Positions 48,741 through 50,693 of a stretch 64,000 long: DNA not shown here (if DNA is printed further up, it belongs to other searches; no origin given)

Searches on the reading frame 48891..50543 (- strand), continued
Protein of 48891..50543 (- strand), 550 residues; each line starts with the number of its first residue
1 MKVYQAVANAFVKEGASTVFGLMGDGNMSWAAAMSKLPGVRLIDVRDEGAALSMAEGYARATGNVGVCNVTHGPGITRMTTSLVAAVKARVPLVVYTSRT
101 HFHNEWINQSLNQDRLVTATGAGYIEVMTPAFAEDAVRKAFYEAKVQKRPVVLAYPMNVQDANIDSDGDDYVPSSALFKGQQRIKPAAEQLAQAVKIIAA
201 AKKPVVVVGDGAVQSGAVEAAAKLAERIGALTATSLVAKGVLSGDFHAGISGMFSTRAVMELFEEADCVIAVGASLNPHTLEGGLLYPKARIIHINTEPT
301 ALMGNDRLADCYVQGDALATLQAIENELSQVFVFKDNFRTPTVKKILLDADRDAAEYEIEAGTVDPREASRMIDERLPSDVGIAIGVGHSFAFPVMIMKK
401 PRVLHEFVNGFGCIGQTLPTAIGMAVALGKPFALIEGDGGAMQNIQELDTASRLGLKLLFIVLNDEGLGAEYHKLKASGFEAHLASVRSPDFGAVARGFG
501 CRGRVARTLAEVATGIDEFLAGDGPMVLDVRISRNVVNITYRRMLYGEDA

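Call 16: find_encoding_contigs(protein=P0010, flank=10000, max_places=1)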
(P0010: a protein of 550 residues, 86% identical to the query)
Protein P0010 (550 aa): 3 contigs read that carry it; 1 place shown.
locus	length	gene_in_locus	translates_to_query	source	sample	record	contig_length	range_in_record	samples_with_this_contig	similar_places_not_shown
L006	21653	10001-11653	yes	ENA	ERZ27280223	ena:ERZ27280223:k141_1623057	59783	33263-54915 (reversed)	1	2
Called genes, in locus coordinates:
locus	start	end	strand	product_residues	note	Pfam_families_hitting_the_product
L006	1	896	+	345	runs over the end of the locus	PF02668:TauD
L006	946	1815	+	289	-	PF02668:TauD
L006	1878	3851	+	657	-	PF20091:Abhydrolase_10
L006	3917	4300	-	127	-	PF02566:OsmC (weak)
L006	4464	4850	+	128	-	-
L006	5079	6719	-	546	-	PF02776:TPP_enzyme_N, PF00205:TPP_enzyme_M, PF02775:TPP_enzyme_C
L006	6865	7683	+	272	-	PF12146:Hydrolase_4, PF00561:Abhydrolase_1, PF12697:Abhydrolase_6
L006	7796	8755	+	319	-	PF03401:TctC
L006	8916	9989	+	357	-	PF04909:Amidohydro_2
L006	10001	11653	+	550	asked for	PF02776:TPP_enzyme_N, PF00205:TPP_enzyme_M, PF02775:TPP_enzyme_C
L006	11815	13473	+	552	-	PF02776:TPP_enzyme_N, PF00205:TPP_enzyme_M, PF02775:TPP_enzyme_C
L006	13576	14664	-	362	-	PF01436:NHL (faint), PF07494:Reg_prop (faint), PF17170:DUF5128 (faint)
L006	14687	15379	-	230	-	PF13531:SBP_bac_11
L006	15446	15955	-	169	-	PF01850:PIN (weak), PF13470:PIN_3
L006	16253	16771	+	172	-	PF03703:bPH_2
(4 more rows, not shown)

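Call 17: find_encoding_contigs(protein=P0025, flank=10000, max_places=1)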
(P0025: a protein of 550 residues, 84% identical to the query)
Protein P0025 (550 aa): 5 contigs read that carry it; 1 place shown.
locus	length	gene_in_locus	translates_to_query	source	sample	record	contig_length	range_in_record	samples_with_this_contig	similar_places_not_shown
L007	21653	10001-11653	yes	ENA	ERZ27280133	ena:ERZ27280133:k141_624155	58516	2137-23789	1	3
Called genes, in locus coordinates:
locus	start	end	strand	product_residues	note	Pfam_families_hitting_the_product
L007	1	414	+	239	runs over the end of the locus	PF01227:GTP_cyclohydroI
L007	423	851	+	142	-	PF04940:BLUF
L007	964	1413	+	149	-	PF04134:DCC1-like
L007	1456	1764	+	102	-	PF01355:HIPIP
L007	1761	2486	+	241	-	PF00106:adh_short, PF13561:adh_short_C2, PF23441:SDR (weak)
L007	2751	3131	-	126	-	PF02566:OsmC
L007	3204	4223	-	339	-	PF03401:TctC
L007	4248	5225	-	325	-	PF03401:TctC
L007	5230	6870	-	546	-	PF02776:TPP_enzyme_N, PF00205:TPP_enzyme_M, PF02775:TPP_enzyme_C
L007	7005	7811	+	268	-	PF12146:Hydrolase_4, PF00561:Abhydrolase_1, PF12697:Abhydrolase_6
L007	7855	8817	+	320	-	PF03401:TctC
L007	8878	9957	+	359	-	PF04909:Amidohydro_2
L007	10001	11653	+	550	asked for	PF02776:TPP_enzyme_N, PF00205:TPP_enzyme_M, PF02775:TPP_enzyme_C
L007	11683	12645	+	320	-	PF00701:DHDPS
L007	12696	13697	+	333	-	PF03401:TctC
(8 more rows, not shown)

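Call 18: find_encoding_contigs(protein=P0039, flank=10000, max_places=1)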
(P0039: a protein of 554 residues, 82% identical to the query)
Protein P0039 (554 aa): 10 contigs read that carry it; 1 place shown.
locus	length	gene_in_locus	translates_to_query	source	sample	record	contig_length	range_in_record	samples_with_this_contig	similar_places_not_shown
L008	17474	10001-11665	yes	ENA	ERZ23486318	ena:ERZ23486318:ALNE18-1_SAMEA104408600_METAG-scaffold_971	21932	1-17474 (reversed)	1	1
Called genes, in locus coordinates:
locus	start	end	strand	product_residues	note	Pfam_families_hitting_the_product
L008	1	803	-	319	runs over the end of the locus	PF03401:TctC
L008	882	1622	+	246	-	-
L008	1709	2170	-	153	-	PF03061:4HBT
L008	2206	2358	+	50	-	-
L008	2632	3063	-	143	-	PF00034:Cytochrom_C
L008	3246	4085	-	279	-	PF23500:DUF7133, PF07995:GSDH, PF22807:TrAA12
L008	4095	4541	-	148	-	-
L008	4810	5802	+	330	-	PF04909:Amidohydro_2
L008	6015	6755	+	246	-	PF00149:Metallophos, PF12850:Metallophos_2 (weak)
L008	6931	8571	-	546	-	PF02776:TPP_enzyme_N, PF00205:TPP_enzyme_M, PF02775:TPP_enzyme_C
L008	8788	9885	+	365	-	PF04909:Amidohydro_2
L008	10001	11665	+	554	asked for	PF02776:TPP_enzyme_N, PF00205:TPP_enzyme_M, PF02775:TPP_enzyme_C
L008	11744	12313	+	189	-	PF10604:Polyketide_cyc2, PF06240:COXG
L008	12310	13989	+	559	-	PF02776:TPP_enzyme_N, PF00205:TPP_enzyme_M, PF02775:TPP_enzyme_C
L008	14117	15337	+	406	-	PF00155:Aminotran_1_2, PF12897:Asp_aminotransf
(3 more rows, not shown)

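Call 19: find_encoding_contigs(protein=P0052, flank=10000, max_places=1)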
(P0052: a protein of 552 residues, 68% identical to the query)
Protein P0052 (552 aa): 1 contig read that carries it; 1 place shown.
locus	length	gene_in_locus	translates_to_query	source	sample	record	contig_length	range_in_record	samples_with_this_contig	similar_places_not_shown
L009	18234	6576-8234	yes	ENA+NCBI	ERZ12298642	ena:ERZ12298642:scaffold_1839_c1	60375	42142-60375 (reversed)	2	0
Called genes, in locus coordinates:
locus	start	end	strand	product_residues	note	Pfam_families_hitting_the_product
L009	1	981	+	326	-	?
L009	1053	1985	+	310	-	PF02627:CMD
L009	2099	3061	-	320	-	PF03401:TctC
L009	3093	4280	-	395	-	PF01070:FMN_dh, PF01645:Glu_synthase (weak), PF00478:IMPDH (weak)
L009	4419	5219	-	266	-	PF05853:BKACE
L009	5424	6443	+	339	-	PF01557:FAA_hydrolase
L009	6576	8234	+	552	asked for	PF02776:TPP_enzyme_N, PF00205:TPP_enzyme_M, PF02775:TPP_enzyme_C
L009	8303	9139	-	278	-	PF04909:Amidohydro_2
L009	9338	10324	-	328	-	PF03401:TctC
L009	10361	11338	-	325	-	PF03401:TctC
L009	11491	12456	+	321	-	PF03401:TctC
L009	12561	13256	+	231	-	PF03992:ABM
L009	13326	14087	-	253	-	-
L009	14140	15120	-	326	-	PF03401:TctC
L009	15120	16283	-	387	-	PF04909:Amidohydro_2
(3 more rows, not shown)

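Call 29: find_related_loci(query=P0001, collection=genome_contigs, flank=10000)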
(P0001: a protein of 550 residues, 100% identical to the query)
Query P0001 (550 aa) in genome_contigs; peptide patterns used: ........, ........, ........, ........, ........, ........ (x = any residue, [..] = any of these).
74 stretches matched a pattern; 31 encode a relative of the query (tblastn E <= 1e-3); 30 distinct loci.
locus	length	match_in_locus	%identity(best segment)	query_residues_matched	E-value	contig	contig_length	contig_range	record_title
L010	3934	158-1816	86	1-550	0e+0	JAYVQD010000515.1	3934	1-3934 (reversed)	MAG: Nitrosomonadales bacterium isolate GL72_UP_concoct_22 GL72_UP_concoct_22_514, whole genome shotgun sequence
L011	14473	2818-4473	85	1-550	0e+0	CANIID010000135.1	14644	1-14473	MAG: Betaproteobacteria bacterium isolate RE-9nov16-207 genome assembly, contig: RE-9nov16-C9297, whole genome shotgun s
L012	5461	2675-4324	85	1-550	0e+0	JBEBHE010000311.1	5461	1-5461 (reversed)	MAG: Burkholderiales bacterium isolate ATF_14 NODE_10486_length_5461_cov_4.450951, whole genome shotgun sequence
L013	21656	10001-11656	85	1-550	0e+0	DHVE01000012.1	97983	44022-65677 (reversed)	MAG TPA_asm: Betaproteobacteria bacterium UBA5216 UBA5216_contig_172, whole genome shotgun sequence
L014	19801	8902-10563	84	1-550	0e+0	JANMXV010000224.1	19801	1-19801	MAG: Betaproteobacteria bacterium isolate OTE_88_concoct_214 OTE_88_k141_3161124, whole genome shotgun sequence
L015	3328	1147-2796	85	1-550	0e+0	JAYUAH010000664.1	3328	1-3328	MAG: Betaproteobacteria bacterium isolate GFS_6464 GFS_6464_663, whole genome shotgun sequence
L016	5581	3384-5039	85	1-550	0e+0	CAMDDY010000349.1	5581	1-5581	MAG: Bordetella parapertussis isolate MaH-09apr19-209 genome assembly, contig: MaH-09apr19-C35149, whole genome shotgun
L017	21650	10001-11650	84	1-550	0e+0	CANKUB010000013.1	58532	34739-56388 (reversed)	MAG: Betaproteobacteria bacterium isolate RH-9nov16-74 genome assembly, contig: RH-9nov16-C-C717, whole genome shotgun s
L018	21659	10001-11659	83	1-550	0e+0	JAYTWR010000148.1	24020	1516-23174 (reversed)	MAG: Burkholderiales bacterium isolate GFS_5817 GFS_5817_147, whole genome shotgun sequence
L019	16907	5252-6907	80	1-550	0e+0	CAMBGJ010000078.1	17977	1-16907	MAG: Bordetella parapertussis isolate TH-11nov19-54 genome assembly, contig: TH-11nov19-C7768, whole genome shotgun sequ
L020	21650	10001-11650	86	1-550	0e+0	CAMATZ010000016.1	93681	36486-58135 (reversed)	MAG: Bordetella parapertussis isolate MaH-04nov19-207 genome assembly, contig: MaH-04nov19-C319, whole genome shotgun se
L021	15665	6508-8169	85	1-550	0e+0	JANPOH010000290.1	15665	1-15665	MAG: Betaproteobacteria bacterium isolate VAR_87_metabat_144 VAR_87_k141_1856770, whole genome shotgun sequence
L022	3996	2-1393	86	87-550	0e+0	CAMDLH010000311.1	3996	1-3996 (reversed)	MAG: Bordetella parapertussis isolate TH-11nov19-107 genome assembly, contig: TH-11nov19-C56064, whole genome shotgun se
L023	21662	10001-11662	69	1-549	0e+0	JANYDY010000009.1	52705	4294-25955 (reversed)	MAG: Betaproteobacteria bacterium isolate 336R_metabinner_94 336R_k141_398366, whole genome shotgun sequence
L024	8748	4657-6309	67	1-549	0e+0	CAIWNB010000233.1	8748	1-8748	MAG: uncultured beta proteobacterium isolate KTt_bin-1913 genome assembly, contig: bin-1913:233/545, whole genome shotgu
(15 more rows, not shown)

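Call 46: search_solved_structures(query=window:48894-50543:-, max_evalue=1e-20, show_alignments=2)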
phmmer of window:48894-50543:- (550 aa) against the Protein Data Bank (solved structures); distinct sequences matched with E-value up to 1e-20: 51.
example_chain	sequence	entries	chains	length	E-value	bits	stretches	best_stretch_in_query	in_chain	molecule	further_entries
3e9y_A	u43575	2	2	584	6.8e-34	120.7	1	8-470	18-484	Acetolactate synthase, chloroplastic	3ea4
7u25_A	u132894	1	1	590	1.7e-33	119.4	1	8-471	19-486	Acetolactate synthase, chloroplastic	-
7stq_A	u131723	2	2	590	2e-33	119.1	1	8-471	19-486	Acetolactate synthase, chloroplastic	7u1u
7tzz_A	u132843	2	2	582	2e-33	119.1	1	8-470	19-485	Acetolactate synthase, chloroplastic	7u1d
6u9h_A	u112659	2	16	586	2.4e-33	118.9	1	8-470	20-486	Acetolactate synthase, chloroplastic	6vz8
8et5_A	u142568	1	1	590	2.5e-33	118.8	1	8-470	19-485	Acetolactate synthase, chloroplastic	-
1ybh_A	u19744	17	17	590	2.5e-33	118.8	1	8-470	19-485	Acetolactate synthase, chloroplast | Acetolactate synthase | Acetolactate synthase, chloroplastic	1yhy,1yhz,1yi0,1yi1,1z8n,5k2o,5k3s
8i01_A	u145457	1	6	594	7.5e-31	110.6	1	5-477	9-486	Glyoxylate carboligase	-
2pan_A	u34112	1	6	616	8.4e-31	110.5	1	5-477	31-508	Glyoxylate carboligase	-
9zgl_A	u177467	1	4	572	9.8e-31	110.3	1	6-533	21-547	Ancestral acetolactate synthase, catabolic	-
8beo_A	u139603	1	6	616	2.4e-30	109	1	5-477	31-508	Glyoxylate carboligase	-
7pt1_A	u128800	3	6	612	3.7e-30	108.4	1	6-534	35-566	2-hydroxyacyl-CoA lyase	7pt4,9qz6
8i05_A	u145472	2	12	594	3.9e-30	108.3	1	5-471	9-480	Glyoxylate carboligase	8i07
8i08_A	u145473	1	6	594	4e-30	108.3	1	5-471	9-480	Glyoxylate carboligase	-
7pt3_A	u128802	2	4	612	5.3e-30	107.8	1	6-534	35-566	2-hydroxyacyl-CoA lyase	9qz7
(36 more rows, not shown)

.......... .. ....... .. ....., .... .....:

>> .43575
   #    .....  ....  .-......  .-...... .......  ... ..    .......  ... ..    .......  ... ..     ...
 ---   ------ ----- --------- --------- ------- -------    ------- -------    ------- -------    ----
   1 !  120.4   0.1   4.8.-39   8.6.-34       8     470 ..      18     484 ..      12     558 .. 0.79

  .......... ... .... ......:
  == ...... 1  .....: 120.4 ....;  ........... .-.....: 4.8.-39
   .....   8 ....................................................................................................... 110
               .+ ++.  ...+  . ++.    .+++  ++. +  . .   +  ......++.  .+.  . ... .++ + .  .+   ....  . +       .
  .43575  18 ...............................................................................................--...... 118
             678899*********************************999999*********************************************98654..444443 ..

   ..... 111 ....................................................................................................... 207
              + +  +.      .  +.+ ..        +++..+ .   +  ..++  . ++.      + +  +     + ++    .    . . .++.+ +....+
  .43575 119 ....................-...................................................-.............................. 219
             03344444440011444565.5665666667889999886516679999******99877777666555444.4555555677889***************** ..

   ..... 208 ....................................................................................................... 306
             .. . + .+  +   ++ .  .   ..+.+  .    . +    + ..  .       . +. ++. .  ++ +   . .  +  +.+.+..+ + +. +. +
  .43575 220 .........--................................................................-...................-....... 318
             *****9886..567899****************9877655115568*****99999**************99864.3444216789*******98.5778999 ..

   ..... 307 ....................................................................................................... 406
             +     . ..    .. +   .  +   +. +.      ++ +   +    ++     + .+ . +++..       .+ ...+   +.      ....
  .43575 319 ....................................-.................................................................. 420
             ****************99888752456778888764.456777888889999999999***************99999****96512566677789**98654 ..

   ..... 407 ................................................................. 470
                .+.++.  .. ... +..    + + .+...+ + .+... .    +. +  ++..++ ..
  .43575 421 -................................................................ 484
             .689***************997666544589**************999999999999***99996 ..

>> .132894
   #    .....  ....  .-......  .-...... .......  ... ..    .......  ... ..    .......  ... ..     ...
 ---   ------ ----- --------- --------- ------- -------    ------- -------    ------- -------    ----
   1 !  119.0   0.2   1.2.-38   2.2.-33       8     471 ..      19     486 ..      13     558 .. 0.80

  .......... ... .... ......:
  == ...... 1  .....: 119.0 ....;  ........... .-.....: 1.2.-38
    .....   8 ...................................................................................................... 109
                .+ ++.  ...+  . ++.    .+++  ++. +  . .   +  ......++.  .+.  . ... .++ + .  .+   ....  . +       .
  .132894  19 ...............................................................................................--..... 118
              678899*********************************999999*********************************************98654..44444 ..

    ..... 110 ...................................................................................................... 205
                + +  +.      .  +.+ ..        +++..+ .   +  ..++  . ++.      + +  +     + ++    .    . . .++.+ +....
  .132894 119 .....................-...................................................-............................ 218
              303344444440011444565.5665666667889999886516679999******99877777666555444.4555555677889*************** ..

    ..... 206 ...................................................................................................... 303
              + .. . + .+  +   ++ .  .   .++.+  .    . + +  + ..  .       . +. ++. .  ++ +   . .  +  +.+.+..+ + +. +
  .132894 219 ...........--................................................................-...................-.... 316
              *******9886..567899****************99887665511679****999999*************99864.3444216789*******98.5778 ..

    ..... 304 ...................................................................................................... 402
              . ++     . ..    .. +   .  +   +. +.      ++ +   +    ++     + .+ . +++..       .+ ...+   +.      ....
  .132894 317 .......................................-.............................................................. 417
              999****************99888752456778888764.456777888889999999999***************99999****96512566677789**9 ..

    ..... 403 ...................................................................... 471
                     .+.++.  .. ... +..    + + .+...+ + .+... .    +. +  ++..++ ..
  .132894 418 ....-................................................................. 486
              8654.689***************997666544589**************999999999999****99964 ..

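Call 51: search_protein_families(library=ncbifam, proteins=[window:48894-50543:-])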
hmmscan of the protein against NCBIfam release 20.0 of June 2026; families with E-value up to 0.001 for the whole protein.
window:48894-50543:- (550 aa): 52 families (the best 25 are shown)
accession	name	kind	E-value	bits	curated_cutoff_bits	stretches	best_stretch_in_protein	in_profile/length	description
TIGR00118.1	acolac_lg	equivalog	3.6e-63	213.9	538.35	1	3-535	3-537/557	biosynthetic-type acetolactate synthase large subunit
NF005712.0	PRK07524.1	subfamily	9.6e-60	202.5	500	1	5-533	7-530/536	5-guanidino-2-oxopentanoate decarboxylase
NF006187.0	PRK08322.1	equivalog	1.7e-57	195.1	509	1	5-533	6-529/548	acetolactate synthase large subunit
NF006122.0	PRK08266.1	subfamily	2e-55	188.3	571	1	5-538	8-530/543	hypothetical protein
NF004710.0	PRK06048.1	equivalog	8.6e-55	186.2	976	1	1-535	8-540/561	acetolactate synthase large subunit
NF005470.0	PRK07064.1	equivalog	3.9e-54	184.6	495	1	3-532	7-529/552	thiamine pyrophosphate-binding protein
NF004919.0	PRK06276.1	equivalog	8.4e-54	182.9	866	1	1-535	1-541/582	acetolactate synthase large subunit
NF006524.0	PRK08978.1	equivalog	1.9e-53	181.6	738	1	5-535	5-527/548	acetolactate synthase 2 catalytic subunit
NF006319.0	PRK08527.1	equivalog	2e-50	171.8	905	1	5-535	8-541/565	acetolactate synthase large subunit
NF005713.0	PRK07525.1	subfamily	2.2e-50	171.6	620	1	4-521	9-547/592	sulfoacetaldehyde acetyltransferase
NF005651.0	PRK07418.1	subfamily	2.2e-49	168.2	942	1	6-535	24-562/617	acetolactate synthase large subunit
TIGR03457.1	sulphoacet_xsc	equivalog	2.2e-48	165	676.4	1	4-520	5-541/579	sulfoacetaldehyde acetyltransferase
NF006052.0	PRK08199.1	subfamily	9.1e-48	162.9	539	1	5-539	12-544/559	thiamine pyrophosphate protein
NF005860.0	PRK07789.1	equivalog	2.5e-47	161.5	881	1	5-535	38-581/615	acetolactate synthase large subunit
NF006016.1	PRK08155.1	equivalog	1.3e-45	155.9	870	1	10-535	12-535/554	acetolactate synthase large subunit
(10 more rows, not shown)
